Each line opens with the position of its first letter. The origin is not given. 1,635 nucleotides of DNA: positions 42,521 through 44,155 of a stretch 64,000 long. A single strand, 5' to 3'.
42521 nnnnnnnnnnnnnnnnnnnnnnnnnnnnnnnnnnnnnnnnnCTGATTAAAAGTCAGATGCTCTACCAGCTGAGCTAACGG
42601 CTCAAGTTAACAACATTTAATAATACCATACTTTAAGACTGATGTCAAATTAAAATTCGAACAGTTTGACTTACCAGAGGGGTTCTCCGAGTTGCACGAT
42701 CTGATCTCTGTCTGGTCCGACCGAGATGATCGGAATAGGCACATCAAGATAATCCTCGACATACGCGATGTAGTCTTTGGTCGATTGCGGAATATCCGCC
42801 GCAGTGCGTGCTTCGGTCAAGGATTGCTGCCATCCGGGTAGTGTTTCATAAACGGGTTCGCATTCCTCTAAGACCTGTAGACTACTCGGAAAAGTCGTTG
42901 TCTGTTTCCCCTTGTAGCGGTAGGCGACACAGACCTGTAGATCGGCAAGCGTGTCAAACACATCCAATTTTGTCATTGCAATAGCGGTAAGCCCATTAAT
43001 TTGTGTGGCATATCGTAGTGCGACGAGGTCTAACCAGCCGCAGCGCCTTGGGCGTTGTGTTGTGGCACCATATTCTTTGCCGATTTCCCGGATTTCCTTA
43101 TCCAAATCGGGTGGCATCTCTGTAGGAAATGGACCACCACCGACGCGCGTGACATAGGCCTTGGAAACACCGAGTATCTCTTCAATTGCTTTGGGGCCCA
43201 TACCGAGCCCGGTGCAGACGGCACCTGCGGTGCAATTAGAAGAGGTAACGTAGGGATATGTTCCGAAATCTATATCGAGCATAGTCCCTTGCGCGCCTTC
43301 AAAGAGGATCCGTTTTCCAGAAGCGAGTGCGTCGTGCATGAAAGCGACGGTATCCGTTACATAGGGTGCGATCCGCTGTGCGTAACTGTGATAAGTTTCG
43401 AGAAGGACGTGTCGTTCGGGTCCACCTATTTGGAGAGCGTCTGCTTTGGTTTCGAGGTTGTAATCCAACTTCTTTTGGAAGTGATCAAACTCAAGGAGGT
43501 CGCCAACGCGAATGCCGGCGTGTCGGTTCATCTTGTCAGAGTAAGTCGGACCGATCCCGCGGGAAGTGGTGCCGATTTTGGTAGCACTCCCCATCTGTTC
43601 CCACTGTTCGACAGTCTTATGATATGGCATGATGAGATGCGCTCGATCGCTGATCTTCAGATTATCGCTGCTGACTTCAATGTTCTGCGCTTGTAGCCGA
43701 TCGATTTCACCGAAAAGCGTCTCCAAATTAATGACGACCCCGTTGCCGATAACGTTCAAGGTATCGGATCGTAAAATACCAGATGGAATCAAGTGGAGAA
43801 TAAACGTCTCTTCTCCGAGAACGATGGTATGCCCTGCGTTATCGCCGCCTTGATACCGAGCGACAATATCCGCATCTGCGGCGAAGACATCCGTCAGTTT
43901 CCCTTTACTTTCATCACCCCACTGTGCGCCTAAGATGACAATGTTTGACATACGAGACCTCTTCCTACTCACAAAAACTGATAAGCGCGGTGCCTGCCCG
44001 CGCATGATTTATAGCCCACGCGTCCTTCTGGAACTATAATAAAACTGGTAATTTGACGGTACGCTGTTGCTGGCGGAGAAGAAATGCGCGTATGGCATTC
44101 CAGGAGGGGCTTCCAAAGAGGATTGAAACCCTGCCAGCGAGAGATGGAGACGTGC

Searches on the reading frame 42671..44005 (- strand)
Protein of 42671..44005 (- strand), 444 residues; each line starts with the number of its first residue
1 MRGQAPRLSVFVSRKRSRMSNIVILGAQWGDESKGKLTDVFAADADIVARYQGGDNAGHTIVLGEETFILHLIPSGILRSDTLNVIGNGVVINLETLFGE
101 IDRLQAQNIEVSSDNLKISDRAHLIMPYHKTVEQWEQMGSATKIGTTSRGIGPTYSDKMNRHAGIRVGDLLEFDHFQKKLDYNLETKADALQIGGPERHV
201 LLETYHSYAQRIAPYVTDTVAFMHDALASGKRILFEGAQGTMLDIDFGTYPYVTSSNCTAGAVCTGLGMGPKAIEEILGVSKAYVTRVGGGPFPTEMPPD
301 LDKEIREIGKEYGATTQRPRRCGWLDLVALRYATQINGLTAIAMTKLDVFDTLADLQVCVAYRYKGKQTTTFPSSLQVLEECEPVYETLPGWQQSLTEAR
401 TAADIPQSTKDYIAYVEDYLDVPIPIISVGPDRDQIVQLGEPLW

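Call 37: search_protein_families(library=pfam, max_evalue=0.001, proteins=[window:42671-44005:-])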
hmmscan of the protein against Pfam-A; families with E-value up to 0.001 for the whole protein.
window:42671-44005:- (444 aa): 1 family
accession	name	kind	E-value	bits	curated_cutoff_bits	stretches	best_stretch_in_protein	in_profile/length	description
PF00709.27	Adenylsucc_synt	-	9.3e-179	594.9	27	1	23-436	1-415/416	Adenylosuccinate synthetase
